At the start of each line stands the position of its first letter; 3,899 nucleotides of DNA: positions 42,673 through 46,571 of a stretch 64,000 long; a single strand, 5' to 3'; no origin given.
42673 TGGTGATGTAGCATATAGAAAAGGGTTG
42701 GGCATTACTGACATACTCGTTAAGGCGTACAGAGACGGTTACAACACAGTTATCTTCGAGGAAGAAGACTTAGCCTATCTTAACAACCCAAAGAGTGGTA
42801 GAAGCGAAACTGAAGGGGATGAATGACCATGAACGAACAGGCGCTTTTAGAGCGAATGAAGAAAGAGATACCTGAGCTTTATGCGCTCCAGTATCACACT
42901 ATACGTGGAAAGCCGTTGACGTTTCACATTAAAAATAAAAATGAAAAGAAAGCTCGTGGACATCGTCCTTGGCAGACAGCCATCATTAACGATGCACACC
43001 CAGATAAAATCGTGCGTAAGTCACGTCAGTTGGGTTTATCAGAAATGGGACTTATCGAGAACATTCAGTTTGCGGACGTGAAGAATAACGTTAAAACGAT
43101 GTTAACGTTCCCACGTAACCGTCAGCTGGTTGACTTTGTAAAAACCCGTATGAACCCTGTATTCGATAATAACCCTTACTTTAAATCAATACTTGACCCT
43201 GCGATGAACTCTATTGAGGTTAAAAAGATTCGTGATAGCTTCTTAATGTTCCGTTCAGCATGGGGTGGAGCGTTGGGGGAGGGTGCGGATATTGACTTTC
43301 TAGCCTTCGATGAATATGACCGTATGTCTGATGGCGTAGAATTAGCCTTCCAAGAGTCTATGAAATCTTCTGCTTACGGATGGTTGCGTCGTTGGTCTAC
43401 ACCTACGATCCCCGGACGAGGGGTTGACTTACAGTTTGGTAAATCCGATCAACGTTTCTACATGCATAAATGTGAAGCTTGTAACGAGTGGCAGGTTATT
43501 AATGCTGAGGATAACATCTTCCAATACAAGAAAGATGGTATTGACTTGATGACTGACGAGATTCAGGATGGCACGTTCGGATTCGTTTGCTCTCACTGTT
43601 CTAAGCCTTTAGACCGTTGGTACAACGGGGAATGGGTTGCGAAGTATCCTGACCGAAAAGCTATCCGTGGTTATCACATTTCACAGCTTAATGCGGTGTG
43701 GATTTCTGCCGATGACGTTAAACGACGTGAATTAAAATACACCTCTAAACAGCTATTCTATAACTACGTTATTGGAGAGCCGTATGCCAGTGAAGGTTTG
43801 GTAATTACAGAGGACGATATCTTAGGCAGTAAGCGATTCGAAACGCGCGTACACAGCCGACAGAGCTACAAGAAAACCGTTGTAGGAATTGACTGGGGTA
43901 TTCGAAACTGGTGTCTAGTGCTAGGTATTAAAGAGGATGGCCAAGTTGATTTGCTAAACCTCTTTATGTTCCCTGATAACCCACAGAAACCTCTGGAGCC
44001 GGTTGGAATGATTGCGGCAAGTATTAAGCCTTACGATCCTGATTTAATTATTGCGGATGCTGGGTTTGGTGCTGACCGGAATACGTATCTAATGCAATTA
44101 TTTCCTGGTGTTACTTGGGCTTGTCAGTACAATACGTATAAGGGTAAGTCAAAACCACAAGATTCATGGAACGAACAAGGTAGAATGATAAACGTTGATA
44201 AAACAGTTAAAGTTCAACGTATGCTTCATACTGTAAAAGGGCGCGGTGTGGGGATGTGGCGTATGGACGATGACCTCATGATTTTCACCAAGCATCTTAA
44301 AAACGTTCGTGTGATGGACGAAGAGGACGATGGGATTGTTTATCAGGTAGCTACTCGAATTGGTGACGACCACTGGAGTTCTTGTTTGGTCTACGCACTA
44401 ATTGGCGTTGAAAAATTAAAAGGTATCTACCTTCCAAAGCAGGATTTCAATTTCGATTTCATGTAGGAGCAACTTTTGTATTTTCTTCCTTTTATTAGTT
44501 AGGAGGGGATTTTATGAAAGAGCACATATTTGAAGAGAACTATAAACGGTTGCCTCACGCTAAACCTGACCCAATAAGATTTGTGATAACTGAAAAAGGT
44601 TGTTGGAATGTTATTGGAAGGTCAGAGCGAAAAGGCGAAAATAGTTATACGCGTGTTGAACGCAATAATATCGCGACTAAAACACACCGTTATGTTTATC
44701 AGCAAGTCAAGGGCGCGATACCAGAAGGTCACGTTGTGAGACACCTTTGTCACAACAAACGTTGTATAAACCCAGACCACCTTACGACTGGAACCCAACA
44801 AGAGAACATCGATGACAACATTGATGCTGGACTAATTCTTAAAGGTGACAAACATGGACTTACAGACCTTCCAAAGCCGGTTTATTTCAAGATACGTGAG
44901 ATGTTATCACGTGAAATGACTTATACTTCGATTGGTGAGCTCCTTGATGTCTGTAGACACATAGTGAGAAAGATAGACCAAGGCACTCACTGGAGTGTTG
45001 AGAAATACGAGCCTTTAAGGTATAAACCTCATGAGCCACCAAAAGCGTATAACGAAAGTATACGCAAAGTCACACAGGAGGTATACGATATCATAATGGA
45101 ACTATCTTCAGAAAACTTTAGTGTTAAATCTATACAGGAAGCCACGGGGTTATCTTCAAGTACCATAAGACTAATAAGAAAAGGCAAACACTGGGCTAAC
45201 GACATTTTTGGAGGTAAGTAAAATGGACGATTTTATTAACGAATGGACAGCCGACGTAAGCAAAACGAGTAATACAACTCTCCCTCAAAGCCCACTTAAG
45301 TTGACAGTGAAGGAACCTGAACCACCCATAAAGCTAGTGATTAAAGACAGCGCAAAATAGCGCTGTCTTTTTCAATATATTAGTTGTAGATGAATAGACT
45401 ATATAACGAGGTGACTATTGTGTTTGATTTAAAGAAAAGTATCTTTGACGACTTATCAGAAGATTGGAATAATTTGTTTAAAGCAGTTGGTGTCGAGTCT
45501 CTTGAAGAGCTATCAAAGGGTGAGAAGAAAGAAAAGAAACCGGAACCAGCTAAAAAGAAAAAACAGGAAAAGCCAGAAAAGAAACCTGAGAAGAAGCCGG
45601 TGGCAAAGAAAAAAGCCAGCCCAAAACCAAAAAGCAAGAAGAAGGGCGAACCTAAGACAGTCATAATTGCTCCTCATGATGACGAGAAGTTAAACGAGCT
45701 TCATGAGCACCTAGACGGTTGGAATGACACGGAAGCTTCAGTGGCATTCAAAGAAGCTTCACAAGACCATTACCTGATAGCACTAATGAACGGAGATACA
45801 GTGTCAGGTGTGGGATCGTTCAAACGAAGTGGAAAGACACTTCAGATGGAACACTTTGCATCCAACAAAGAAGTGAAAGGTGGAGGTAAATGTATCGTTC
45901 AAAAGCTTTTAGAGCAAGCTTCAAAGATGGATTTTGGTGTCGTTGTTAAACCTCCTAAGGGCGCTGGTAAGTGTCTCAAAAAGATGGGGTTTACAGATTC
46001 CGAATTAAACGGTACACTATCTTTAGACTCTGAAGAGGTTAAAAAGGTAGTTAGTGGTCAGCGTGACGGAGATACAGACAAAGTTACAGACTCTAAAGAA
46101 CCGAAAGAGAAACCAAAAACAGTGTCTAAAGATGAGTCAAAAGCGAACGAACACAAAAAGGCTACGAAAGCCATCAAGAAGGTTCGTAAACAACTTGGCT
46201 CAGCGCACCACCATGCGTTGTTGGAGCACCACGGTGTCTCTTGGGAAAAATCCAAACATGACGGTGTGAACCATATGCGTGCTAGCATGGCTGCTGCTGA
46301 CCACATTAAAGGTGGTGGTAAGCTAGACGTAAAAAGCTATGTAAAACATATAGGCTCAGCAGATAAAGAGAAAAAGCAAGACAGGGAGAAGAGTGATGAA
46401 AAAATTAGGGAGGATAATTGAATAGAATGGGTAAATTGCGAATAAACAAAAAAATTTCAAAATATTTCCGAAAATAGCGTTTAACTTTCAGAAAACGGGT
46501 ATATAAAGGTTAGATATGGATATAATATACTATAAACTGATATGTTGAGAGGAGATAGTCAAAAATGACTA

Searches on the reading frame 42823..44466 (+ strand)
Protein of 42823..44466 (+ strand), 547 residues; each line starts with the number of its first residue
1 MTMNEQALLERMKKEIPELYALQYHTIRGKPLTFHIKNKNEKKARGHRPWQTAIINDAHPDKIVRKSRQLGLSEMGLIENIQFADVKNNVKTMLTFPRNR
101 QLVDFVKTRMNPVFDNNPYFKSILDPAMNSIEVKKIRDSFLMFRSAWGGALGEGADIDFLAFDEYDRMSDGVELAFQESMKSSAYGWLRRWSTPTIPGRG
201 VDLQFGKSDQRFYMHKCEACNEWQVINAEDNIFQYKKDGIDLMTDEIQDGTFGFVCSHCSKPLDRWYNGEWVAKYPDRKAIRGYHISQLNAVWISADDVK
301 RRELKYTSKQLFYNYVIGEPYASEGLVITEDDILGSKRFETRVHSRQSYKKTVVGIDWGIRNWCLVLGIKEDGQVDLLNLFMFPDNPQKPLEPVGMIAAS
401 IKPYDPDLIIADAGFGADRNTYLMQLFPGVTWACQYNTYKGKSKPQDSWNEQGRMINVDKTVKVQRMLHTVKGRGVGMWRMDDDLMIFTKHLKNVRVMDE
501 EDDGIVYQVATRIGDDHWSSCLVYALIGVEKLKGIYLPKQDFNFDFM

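Call 28: search_protein_families(library=phrogs, proteins=[window:42823-44466:+], max_evalue=0.00001)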
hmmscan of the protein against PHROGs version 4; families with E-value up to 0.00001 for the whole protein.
window:42823-44466:+ (547 aa): 8 families
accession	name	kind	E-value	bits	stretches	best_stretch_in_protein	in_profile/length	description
phrog_675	-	head and packaging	3.3e-185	617.7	1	6-547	13-563/576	terminase large subunit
phrog_12876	-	head and packaging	1.9e-76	257.8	1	99-318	3-235/235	terminase large subunit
phrog_9315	-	head and packaging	4.2e-35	121.3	1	17-109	35-129/130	terminase large subunit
phrog_15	-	head and packaging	6.7e-18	65.4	1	63-325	403-688/1330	terminase large subunit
phrog_38778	-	unknown function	8.8e-14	52.1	1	55-99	2-48/57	-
phrog_5340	-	head and packaging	5.5e-08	33.6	1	17-49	33-65/65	terminase large subunit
phrog_34048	-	head and packaging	2.4e-07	31.8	1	104-156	3-54/55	terminase large subunit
phrog_4486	-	head and packaging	6.6e-06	27.1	0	47-87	3-45/72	terminase large subunit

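Call 29: search_dna_similar(query=window:42823-44466:+, collection=phages, mode=protein, max_rows=12)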
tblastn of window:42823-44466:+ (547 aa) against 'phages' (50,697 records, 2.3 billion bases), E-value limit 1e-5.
Records with a match: 857; places in all: 900; records where one place covers at least 80% of the query: 733.
Best place of each record, by identity: 80-90% 2; 60-80% 6; <60% 849.
By first word of the organism name: Staphylococcus 345; Bacillus 277; Enterococcus 69; Listeria 55; Vibrio 35; Lactobacillus 26; Pseudomonas 7; Acinetobacter 5; Brochothrix 4; Yersinia 4; and 22 more.
By host as written in the record: Staphylococcus aureus 114; - 89; Listeria monocytogenes 43; Bacillus subtilis 34; Bacillus cereus 27; Staphylococcus sp. 27; Staphylococcus carnosus TM300 22; Bacillus thuringiensis subsp. kurstaki 20; and 214 more.
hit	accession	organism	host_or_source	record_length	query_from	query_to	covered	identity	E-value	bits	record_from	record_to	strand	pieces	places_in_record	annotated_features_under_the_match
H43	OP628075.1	Lysinibacillus phage vB_LfM_LysYB1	Lysinibacillus fusiformis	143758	2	547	100%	80.0%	0e+0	954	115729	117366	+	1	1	terminase large subunit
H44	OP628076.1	Lysinibacillus phage vB_LfM_LysYB2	Lysinibacillus fusiformis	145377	2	547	100%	80.0%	0e+0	954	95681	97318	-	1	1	terminase large subunit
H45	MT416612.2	Bacillus phage YungSlug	Bacillus thuringiensis kurstaki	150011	3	547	100%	76.0%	0e+0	881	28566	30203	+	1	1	terminase large subunit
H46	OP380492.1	Bacillus phage Nachito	Bacillus sp. ET1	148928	3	547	100%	68.4%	0e+0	811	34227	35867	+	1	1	terminase large subunit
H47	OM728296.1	Bacillus phage vB_BsuM-Goe26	Bacillus subtilis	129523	3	547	100%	65.4%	0e+0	779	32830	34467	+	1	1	hypothetical protein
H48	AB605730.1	Bacillus phage SP-10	-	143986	3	547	100%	65.4%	0e+0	778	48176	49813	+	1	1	terminase large subunit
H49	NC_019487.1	Bacillus phage SP-10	-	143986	3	547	100%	65.4%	0e+0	778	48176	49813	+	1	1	terminase large subunit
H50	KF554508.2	Bacillus phage CP-51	Bacillus cereus HER1399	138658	1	547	100%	55.3%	0e+0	645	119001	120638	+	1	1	putative large terminase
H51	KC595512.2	Bacillus phage JL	Bacillus cereus BGSC 6E1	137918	1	547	100%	55.3%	0e+0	645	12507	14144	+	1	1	although not included in this record, this repeat region also exists ... | terminase large subunit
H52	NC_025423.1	Bacillus phage CP-51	Bacillus cereus HER1399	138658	1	547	100%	55.3%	0e+0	645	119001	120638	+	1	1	terminase large subunit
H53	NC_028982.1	Bacillus phage JL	Bacillus cereus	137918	1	547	100%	55.3%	0e+0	645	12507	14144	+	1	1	although not included in this record, this repeat region also exists ... | terminase large subunit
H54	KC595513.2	Bacillus phage Shanette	Bacillus cereus BGSC 6E1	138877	1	547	100%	54.9%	0e+0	641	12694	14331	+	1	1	although not included in this record, this repeat region also exists ... | terminase large subunit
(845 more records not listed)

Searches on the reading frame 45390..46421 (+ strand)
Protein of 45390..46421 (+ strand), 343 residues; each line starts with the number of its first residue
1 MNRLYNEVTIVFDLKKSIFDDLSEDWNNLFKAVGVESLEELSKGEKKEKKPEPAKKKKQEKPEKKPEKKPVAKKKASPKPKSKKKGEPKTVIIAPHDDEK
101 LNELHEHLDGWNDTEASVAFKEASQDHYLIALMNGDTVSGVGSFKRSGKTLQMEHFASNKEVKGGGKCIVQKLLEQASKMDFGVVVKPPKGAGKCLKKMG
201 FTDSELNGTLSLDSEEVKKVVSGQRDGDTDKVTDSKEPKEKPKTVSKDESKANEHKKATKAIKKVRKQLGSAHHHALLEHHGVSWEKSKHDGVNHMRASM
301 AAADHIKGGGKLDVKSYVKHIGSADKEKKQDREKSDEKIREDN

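Call 28: search_protein_families(library=phrogs, proteins=[window:45390-46421:+], max_evalue=0.00001)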
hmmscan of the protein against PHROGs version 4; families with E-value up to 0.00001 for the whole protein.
window:45390-46421:+ (343 aa): 1 family
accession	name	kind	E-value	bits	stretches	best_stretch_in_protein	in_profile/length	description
phrog_1917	-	head and packaging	5.3e-08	34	1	58-223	112-271/276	virion structural protein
